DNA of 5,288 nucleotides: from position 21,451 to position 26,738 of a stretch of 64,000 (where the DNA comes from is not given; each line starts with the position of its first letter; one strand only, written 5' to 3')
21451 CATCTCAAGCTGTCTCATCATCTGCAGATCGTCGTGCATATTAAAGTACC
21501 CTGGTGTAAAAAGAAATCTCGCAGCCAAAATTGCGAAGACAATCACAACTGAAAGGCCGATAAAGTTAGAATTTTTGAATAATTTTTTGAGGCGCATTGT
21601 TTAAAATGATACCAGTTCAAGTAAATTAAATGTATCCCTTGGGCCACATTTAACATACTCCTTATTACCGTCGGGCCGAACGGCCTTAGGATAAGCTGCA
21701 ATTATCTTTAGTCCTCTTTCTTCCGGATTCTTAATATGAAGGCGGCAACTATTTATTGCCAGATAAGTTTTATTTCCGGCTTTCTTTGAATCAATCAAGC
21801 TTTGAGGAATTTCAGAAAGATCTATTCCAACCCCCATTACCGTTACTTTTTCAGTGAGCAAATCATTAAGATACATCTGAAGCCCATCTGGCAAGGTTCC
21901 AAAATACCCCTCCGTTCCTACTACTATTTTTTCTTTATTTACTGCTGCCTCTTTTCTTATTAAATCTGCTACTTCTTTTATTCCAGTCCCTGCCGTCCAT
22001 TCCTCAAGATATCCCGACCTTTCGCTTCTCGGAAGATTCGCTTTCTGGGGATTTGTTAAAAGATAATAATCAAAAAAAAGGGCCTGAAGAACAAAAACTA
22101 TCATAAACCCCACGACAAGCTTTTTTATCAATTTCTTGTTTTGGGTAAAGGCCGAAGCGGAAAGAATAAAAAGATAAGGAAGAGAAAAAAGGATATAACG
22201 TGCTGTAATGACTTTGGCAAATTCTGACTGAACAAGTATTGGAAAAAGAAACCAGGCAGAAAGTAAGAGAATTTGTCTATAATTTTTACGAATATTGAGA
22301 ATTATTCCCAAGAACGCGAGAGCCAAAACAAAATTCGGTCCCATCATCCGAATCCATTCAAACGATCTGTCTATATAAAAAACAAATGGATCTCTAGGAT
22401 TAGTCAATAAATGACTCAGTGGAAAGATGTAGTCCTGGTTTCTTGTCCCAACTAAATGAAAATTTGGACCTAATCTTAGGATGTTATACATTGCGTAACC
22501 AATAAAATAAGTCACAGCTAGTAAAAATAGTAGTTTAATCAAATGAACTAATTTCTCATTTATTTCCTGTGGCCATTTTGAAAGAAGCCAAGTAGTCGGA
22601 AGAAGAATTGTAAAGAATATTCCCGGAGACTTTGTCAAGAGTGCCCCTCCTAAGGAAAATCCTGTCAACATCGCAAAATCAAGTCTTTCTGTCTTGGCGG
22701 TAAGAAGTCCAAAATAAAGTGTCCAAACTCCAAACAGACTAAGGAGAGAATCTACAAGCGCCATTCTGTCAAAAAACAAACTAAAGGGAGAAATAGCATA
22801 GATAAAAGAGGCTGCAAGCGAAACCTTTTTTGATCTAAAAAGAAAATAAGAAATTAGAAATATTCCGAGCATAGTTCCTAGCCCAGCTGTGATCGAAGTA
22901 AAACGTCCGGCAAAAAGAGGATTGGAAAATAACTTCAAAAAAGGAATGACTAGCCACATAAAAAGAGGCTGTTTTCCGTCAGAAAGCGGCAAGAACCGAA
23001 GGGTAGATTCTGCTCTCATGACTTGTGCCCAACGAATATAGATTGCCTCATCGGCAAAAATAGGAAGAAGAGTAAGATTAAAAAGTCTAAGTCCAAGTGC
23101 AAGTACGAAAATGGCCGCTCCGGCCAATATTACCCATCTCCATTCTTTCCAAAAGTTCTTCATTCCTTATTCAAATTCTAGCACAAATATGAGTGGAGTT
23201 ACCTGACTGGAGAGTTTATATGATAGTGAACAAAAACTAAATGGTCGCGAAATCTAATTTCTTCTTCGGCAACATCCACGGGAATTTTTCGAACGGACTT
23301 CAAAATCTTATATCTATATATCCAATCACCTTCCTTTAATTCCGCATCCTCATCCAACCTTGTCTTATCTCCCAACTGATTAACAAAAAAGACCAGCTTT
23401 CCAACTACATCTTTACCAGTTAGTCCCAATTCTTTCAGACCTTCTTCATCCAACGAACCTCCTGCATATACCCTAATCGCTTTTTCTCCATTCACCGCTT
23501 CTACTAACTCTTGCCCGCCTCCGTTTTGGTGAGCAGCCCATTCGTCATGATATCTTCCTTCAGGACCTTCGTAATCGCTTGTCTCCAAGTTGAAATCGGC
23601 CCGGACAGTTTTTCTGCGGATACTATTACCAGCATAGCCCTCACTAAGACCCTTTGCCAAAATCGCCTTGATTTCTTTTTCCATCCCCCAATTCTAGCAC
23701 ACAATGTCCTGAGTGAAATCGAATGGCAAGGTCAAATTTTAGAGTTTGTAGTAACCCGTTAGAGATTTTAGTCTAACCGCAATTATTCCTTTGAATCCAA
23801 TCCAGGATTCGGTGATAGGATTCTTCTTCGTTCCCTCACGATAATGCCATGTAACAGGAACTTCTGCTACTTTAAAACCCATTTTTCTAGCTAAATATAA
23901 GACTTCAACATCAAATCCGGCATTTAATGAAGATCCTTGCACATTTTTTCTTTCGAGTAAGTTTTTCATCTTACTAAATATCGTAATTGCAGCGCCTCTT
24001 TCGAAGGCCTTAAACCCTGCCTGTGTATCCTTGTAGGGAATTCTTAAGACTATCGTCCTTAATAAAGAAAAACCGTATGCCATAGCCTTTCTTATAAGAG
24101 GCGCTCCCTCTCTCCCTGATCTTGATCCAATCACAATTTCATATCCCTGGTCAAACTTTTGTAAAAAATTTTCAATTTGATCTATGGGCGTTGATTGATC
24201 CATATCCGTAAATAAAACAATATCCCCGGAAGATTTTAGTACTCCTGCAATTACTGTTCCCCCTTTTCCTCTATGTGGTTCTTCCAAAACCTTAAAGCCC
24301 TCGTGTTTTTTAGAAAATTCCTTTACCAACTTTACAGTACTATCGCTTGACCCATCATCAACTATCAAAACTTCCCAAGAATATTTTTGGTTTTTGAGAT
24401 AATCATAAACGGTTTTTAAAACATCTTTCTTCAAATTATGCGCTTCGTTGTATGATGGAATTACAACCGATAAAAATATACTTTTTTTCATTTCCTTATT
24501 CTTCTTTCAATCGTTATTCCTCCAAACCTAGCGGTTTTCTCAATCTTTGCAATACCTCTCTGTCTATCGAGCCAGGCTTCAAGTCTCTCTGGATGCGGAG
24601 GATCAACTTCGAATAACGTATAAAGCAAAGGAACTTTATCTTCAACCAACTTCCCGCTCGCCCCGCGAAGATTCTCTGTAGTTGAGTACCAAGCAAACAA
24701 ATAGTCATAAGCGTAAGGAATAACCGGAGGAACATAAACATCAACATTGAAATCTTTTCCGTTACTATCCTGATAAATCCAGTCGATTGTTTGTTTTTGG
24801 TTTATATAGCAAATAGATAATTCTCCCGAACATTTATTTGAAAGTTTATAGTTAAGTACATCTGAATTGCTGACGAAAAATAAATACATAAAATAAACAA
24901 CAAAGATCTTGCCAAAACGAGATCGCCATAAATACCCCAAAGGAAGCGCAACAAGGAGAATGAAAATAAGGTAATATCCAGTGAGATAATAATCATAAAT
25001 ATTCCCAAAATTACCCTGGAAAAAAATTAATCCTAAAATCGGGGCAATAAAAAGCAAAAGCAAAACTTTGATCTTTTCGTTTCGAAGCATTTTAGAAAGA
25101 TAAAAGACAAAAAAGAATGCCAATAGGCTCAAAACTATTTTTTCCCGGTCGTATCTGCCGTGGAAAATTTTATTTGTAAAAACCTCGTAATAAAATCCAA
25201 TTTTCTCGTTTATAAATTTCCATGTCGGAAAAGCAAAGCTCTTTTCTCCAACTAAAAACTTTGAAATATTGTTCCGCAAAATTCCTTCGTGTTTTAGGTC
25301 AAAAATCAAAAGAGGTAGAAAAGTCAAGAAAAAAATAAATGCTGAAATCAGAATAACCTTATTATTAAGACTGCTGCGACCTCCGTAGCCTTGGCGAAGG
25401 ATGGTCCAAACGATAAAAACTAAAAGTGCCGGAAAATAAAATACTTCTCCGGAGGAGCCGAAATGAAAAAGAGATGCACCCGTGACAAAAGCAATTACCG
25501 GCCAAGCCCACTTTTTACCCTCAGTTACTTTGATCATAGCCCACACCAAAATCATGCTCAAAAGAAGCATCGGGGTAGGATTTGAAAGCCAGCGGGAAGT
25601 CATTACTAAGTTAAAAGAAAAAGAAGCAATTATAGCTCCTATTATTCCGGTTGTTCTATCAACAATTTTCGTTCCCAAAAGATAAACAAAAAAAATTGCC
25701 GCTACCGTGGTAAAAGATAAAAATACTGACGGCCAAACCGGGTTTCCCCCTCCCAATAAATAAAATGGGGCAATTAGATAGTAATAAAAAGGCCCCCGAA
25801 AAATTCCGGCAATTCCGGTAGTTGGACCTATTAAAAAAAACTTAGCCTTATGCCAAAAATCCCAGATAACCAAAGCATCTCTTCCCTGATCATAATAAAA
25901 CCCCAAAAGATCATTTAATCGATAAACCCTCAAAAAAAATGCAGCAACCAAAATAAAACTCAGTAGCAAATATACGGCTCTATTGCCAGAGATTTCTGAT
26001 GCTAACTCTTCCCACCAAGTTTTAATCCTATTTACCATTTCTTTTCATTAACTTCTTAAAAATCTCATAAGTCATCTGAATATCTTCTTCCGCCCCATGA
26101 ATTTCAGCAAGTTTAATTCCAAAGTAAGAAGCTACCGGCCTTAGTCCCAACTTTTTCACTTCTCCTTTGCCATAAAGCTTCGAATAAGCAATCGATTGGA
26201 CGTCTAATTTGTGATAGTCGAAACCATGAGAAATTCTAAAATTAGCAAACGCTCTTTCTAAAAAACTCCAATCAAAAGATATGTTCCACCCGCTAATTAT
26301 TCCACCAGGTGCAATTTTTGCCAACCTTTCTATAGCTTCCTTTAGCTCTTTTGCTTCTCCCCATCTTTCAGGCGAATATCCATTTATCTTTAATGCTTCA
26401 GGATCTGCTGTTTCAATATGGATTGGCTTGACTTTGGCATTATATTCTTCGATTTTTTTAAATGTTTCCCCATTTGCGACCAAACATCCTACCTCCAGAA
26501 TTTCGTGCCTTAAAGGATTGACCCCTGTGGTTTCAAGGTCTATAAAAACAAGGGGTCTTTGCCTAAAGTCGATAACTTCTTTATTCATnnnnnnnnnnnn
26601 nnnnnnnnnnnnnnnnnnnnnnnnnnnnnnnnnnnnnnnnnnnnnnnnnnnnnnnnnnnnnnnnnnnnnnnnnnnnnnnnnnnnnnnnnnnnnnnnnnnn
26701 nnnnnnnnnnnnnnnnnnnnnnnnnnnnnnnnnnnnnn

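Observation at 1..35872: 35-kb glycosylation locus with about 13 GT-C membrane glycosyltransferases, 8 GT2 (3 Dpm1-like lipid-sugar synthases), a Wzx flippase and an rmlABCD operon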

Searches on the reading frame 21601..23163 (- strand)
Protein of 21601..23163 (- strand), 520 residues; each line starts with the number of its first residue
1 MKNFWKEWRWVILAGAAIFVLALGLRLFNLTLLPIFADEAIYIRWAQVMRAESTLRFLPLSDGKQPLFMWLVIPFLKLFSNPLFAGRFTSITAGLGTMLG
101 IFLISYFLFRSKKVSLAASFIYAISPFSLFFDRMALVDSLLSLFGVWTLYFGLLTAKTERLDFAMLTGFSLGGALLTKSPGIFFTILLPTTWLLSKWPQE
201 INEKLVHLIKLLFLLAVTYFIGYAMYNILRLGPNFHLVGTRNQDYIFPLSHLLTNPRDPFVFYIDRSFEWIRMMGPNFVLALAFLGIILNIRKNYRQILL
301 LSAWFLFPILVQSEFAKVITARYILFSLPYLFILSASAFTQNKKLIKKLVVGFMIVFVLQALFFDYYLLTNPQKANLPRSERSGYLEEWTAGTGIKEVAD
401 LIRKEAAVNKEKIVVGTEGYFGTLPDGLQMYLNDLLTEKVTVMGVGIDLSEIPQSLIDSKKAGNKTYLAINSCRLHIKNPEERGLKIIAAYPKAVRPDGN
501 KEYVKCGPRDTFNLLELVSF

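Call 8: search_protein_families(library=pfam, proteins=[window:21601-23163:-], max_evalue=0.01)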
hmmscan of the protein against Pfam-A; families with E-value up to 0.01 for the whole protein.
window:21601-23163:- (520 aa): 2 families
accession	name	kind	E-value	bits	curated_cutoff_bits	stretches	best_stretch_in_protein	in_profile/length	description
PF13231.12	PMT_2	-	7.5e-15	55.9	26.1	1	66-217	4-154/160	Dolichyl-phosphate-mannose-protein mannosyltransferase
PF02366.24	PMT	-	4.5e-10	39.9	22.7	1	63-215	61-225/245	Dolichyl-phosphate-mannose-protein mannosyltransferase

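Call 34: search_protein_families(library=ncbifam, proteins=[window:21601-23163:-], max_evalue=0.001)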
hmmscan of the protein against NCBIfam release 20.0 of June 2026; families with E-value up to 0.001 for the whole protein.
window:21601-23163:- (520 aa): 1 family
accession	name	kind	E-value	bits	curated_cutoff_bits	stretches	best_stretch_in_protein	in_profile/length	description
TIGR03663.1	TIGR03663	subfamily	4.7e-06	25.9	126.25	1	14-315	3-313/435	flippase activity-associated protein Agl23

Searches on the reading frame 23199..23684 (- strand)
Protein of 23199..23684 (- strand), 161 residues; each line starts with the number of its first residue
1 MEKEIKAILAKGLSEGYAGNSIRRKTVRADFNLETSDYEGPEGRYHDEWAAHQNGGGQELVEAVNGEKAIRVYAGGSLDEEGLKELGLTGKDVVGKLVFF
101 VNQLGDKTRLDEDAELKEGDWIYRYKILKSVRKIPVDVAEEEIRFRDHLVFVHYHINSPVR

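Call 8: search_protein_families(library=pfam, proteins=[window:23199-23684:-], max_evalue=0.01)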
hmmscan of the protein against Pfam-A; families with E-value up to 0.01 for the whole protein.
window:23199-23684:- (161 aa): 0 families

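Call 72: search_protein_families(library=ncbifam, proteins=[window:23199-23684:-], max_evalue=0.001)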
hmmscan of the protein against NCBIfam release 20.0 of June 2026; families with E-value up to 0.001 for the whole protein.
window:23199-23684:- (161 aa): 0 families

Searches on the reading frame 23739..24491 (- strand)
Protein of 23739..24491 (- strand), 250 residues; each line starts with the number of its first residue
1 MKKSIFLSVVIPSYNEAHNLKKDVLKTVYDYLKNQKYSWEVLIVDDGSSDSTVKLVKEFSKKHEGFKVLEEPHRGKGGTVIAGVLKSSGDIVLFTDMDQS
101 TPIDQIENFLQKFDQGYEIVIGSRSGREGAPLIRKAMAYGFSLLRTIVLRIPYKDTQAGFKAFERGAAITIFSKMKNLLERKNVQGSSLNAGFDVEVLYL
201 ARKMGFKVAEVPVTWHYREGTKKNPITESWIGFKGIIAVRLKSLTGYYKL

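Call 8: search_protein_families(library=pfam, proteins=[window:23739-24491:-], max_evalue=0.01)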
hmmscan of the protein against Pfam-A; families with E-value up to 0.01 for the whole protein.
window:23739-24491:- (250 aa): 3 families
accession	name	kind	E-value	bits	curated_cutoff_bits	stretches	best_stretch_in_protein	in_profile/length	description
PF00535.33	Glycos_transf_2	-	4.8e-28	98.6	23.3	1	8-169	1-165/168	Glycosyl transferase family 2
PF10111.15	Glyco_tranf_2_2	-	7.1e-07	29.4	27.3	1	8-111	1-104/276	Glycosyltransferase like family 2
PF13641.12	Glyco_tranf_2_3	-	2.2e-06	28.3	27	1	7-217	3-212/230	Glycosyltransferase like family 2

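Call 33: search_protein_families(library=ncbifam, proteins=[window:23739-24491:-], max_evalue=0.00001)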
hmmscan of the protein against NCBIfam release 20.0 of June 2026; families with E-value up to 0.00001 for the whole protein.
window:23739-24491:- (250 aa): 18 families
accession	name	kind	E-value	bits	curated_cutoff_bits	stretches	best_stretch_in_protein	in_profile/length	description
NF047588.1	GlcsyltransPgfSStrep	equivalog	1e-23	84.1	500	1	7-173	3-169/308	glycosyltransferase PgfS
NF041391.1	DPhHxTase_Halo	equivalog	9.7e-18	63.9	375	1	13-228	3-197/213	dolichyl-phosphate hexose transferase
NF007986.1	PRK10714.1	equivalog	2.8e-17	62.7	529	1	7-136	8-137/316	undecaprenyl-phosphate 4-deoxy-4-formamido-L-arabinose transferase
NF041875.1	EPS_EpsD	equivalog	5.9e-16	58.8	370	1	7-121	1-113/325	exopolysaccharide biosynthesis glycosyltransferase EpsD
NF038302.1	EPS_HpsE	equivalog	6.4e-14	51.6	300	1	7-106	3-104/307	hormogonium polysaccharide biosynthesis glycosyltransferase HpsE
TIGR04182.1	glyco_TIGR04182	equivalog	2.9e-13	49.8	325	1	8-228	3-206/293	S-layer glycoprotein N-glycosyltransferase AglJ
TIGR04283.1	glyco_like_mftF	equivalog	5.2e-13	49.1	182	1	7-113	1-97/221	TIGR04283 family arsenosugar biosynthesis glycosyltransferase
TIGR03937.1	PgaC_IcaA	equivalog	1e-12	47.7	422.3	1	6-115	46-152/407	poly-beta-1,6-N-acetyl-D-glucosamine synthase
NF007482.0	PRK10073.1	equivalog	1.6e-12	47.1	423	1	3-100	4-97/334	glycosyltransferase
NF010496.0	PRK13915.1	equivalog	1.9e-11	43.6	262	1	2-102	28-130/307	glucosyl-3-phosphoglycerate synthase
NF050050.1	ProtGlycPglI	equivalog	2.2e-11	43.7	500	1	6-123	3-118/306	GalNAc(5)-diNAcBac-PP-undecaprenol beta-1,3-glucosyltransferase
NF058614.1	PPMAGASynPpgS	equivalog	3.3e-09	36.5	370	1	9-220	4-201/226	polyprenyl-phospho-N-acetylgalactosaminyl synthase PpgS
NF047683.1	TeichurnBiosyTuaG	equivalog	6.2e-09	35.9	400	1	5-111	6-109/252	teichuronic acid biosynthesis protein TuaG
TIGR04242.1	nodulat_NodC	equivalog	1.7e-08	33.8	550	1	8-113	51-156/395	chitooligosaccharide synthase NodC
TIGR03111.1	glyc2_xrt_Gpos1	hypoth_equivalog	2.2e-07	30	363.95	1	7-120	51-163/439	TIGR03111 family XrtG-associated glycosyltransferase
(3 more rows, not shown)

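Call 68: search_solved_structures(query=window:23739-24491:-, max_evalue=0.001)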
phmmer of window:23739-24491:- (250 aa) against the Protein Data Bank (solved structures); distinct sequences matched with E-value up to 0.001: 23.
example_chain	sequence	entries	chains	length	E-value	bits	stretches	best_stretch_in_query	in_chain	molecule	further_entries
9bhc_C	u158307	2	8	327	5.3e-16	62.1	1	7-144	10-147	Undecaprenyl-phosphate 4-deoxy-4-formamido-L-arabinose transferase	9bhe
8vxh_A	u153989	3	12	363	6.8e-16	61.7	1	7-144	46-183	Undecaprenyl-phosphate 4-deoxy-4-formamido-L-arabinose transferase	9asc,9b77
5mlz_A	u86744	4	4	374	1.7e-15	60.4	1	4-165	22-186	Dolichol monophosphate mannose synthase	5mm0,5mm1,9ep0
5eke_A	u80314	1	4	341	2e-14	56.9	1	4-165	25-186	Uncharacterized glycosyltransferase sll0501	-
5ekp_C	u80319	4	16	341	2e-14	56.9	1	4-165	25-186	Uncharacterized glycosyltransferase sll0501 | Glycosyltransferase sll0501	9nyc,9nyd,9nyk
9nye_A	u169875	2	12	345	2e-14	56.9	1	4-165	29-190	Glycosyltransferase sll0501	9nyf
9hwj_A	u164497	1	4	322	2e-13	53.6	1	7-130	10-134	Undecaprenyl-phosphate 4-deoxy-4-formamido-L-arabinose transferase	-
2z87_A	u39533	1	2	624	2.3e-10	43.6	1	7-117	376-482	Chondroitin synthase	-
2z86_A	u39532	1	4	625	2.4e-10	43.6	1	7-117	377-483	Chondroitin synthase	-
5hea_A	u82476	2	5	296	2.1e-07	33.9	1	6-119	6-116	Putative glycosyltransferase (GalT1)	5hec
6yv7_B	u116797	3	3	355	8.9e-07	31.9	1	7-103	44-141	Glycosyl transferase, family 2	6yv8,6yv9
6yv7_A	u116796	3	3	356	8.9e-07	31.9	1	7-103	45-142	Glycosyl transferase, family 2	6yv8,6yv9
9omj_A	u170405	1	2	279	2.4e-06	30.4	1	7-122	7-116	Glycosyltransferase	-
9omm_A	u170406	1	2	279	2.7e-06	30.3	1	7-122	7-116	Glycosyltransferase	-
9omh_A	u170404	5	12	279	2.7e-06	30.3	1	7-122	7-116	Glycosyltransferase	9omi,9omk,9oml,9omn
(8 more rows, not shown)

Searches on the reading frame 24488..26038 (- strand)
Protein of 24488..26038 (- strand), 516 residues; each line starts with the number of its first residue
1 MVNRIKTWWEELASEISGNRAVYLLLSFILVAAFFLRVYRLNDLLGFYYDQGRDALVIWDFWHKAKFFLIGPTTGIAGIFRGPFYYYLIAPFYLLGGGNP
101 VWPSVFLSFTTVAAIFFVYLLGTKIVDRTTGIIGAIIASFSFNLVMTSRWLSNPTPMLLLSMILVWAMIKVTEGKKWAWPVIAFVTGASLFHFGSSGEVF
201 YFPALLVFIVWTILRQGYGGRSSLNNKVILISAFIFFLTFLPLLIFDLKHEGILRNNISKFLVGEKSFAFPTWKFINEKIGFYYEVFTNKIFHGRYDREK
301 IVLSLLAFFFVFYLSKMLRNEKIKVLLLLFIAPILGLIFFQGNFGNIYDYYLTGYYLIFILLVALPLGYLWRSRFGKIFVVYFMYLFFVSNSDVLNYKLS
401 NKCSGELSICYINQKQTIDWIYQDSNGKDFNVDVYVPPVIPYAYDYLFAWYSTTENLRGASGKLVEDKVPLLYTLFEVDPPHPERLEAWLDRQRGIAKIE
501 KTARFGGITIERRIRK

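Call 9: search_protein_families(library=pfam, proteins=[window:24488-26038:-], max_evalue=0.01)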
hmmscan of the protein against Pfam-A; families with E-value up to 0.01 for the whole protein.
window:24488-26038:- (516 aa): 1 family
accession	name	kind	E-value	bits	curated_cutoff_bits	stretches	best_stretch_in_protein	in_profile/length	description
PF13231.12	PMT_2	-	1.3e-09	38.9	26.1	1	82-245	3-159/160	Dolichyl-phosphate-mannose-protein mannosyltransferase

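Call 34: search_protein_families(library=ncbifam, proteins=[window:24488-26038:-], max_evalue=0.001)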
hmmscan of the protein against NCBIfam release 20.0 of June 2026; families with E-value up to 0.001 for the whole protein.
window:24488-26038:- (516 aa): 1 family
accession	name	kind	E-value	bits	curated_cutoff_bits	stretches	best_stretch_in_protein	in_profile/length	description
TIGR03663.1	TIGR03663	subfamily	4.6e-05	22.6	126.25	1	27-201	5-167/435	flippase activity-associated protein Agl23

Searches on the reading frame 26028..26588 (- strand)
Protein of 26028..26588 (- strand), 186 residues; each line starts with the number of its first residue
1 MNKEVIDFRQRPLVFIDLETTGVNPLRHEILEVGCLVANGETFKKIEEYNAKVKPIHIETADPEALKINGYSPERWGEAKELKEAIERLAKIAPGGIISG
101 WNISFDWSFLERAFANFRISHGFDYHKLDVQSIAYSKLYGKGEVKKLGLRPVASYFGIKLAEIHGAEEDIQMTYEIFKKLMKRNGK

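Call 9: search_protein_families(library=pfam, proteins=[window:26028-26588:-], max_evalue=0.01)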
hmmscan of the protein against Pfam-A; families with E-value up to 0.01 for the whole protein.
window:26028-26588:- (186 aa): 3 families
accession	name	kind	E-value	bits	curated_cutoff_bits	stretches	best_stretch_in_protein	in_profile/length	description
PF00929.31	RNase_T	-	1.5e-19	71.6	24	1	14-177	1-164/164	Exonuclease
PF13482.12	RNase_H_2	-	2.1e-09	38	22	2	79-165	40-124/165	RNase_H superfamily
PF16473.11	Rv2179c-like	-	0.0011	19.1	27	0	14-127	3-131/177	3'-5' exoribonuclease Rv2179c-like domain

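Call 72: search_protein_families(library=ncbifam, proteins=[window:26028-26588:-], max_evalue=0.001)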
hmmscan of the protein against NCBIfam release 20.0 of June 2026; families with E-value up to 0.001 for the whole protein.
window:26028-26588:- (186 aa): 25 families
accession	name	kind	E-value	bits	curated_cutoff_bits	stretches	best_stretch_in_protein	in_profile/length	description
TIGR01405.1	polC_Gram_pos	equivalog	2.4e-17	62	1043.45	1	4-183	182-353/1211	DNA polymerase III subunit alpha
NF001688.0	PRK00448.1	equivalog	3.9e-16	57.8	873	1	3-182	415-586/1445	PolC-type DNA polymerase III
TIGR01407.1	dinG_rel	hypoth_equivalog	1.8e-13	49.7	547.7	1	14-180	3-161/889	putative DnaQ family exonuclease/DinG family helicase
NF006316.0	PRK08517.1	equivalog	2.2e-13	50.2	247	1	7-182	66-231/270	3'-5' exonuclease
NF005905.0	PRK07883.1-3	equivalog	7.4e-13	47.9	508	1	9-185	22-192/581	DEDD exonuclease domain-containing protein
NF005907.0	PRK07883.1-5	equivalog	2.9e-12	45.8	454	1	13-185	30-196/584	DEDD exonuclease domain-containing protein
TIGR00573.1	dnaq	subfamily_domain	4.4e-12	46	71.5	1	14-182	10-175/217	exonuclease, DNA polymerase III, epsilon subunit family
NF006601.0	PRK09145.1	equivalog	6.3e-12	45.4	189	1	12-183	30-200/207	3'-5' exonuclease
NF005836.0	PRK07740.1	equivalog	6.7e-12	45.3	261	1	8-183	56-225/244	hypothetical protein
NF005906.0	PRK07883.1-4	equivalog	8e-11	41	495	1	7-183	2-170/563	DEDD exonuclease domain-containing protein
NF004719.0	PRK06063.1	equivalog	1.9e-10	40.2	389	1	11-183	16-179/331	DEDDh family exonuclease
NF005289.0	PRK06807.1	equivalog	5.3e-10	39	335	1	13-182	10-170/313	3'-5' exonuclease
NF005981.0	PRK08074.1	equivalog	6.8e-10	37.6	789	1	13-183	5-168/931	ATP-dependent DNA helicase DinG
NF004964.0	PRK06310.1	equivalog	8.8e-10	38.4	236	1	10-183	6-173/250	DNA polymerase III subunit epsilon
NF003765.0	PRK05359.1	equivalog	4.4e-08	32.8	106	1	10-133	5-137/189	oligoribonuclease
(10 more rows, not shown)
